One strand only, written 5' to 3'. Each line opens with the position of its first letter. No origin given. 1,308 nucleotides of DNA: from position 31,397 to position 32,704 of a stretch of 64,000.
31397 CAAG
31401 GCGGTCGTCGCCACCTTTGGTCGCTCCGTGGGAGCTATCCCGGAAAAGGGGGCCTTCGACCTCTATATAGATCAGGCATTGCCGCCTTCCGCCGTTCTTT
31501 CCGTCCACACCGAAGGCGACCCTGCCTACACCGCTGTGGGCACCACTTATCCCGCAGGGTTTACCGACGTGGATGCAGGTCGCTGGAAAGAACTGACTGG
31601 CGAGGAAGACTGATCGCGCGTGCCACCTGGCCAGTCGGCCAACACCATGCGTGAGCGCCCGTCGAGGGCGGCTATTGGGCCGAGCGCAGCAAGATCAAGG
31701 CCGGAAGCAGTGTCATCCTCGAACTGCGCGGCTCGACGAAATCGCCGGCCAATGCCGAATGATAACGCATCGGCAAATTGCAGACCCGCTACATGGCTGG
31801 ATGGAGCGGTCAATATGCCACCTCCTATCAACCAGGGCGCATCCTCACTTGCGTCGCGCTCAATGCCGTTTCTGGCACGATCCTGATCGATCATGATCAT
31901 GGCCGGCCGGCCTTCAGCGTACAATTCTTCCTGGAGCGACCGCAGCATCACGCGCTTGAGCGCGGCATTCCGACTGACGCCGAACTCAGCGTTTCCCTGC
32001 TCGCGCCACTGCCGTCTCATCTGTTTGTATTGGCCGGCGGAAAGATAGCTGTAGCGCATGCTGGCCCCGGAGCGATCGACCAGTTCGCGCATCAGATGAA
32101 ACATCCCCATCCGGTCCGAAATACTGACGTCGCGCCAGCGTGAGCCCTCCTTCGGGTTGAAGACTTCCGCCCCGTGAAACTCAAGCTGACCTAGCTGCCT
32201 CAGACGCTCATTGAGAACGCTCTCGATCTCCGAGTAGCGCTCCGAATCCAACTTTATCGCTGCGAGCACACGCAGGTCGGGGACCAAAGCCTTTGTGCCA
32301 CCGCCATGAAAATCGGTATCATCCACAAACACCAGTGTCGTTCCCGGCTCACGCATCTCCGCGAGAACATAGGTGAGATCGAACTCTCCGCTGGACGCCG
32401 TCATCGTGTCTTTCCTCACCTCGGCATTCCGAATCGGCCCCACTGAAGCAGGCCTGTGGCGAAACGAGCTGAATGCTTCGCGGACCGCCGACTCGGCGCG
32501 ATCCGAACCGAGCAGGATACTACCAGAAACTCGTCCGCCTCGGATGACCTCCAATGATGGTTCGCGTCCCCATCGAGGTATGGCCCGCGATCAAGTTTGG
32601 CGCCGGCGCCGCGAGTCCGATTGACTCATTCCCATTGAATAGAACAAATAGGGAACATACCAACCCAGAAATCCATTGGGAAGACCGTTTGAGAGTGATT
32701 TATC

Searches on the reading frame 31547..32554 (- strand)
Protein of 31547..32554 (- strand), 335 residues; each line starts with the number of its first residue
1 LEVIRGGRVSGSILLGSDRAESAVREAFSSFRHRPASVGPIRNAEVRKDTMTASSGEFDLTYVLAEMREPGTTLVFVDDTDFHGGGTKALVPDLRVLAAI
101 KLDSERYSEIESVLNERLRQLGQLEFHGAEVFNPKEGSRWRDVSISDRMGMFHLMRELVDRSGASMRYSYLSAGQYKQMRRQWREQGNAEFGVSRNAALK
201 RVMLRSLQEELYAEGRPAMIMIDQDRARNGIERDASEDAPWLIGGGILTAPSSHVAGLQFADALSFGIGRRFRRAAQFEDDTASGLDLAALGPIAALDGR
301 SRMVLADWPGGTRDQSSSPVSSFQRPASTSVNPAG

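Call 7: search_protein_families(library=pfam, proteins=[window:31547-32554:-], max_evalue=0.1)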
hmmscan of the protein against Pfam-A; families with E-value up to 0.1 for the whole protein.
window:31547-32554:- (335 aa): 2 families
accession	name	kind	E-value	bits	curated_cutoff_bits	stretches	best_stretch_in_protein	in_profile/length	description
PF12686.12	DUF3800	-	0.0011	20.1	21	1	96-271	20-149/149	Protein of unknown function (DUF3800)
PF00466.25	Ribosomal_L10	-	0.011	16.2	22.8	1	167-224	27-86/100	Ribosomal protein L10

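Call 8: search_protein_families(library=padloc, proteins=[window:31547-32554:-], max_evalue=0.1)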
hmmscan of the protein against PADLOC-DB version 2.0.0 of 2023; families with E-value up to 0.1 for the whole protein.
window:31547-32554:- (335 aa): 0 families

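Call 9: search_protein_families(library=ncbifam, proteins=[window:31547-32554:-], max_evalue=0.1)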
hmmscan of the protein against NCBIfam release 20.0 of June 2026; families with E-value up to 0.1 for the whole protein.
window:31547-32554:- (335 aa): 0 families

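Call 10: search_protein_families(library=phrogs, proteins=[window:31547-32554:-], max_evalue=0.1)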
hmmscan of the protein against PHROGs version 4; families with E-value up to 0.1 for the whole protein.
window:31547-32554:- (335 aa): 0 families
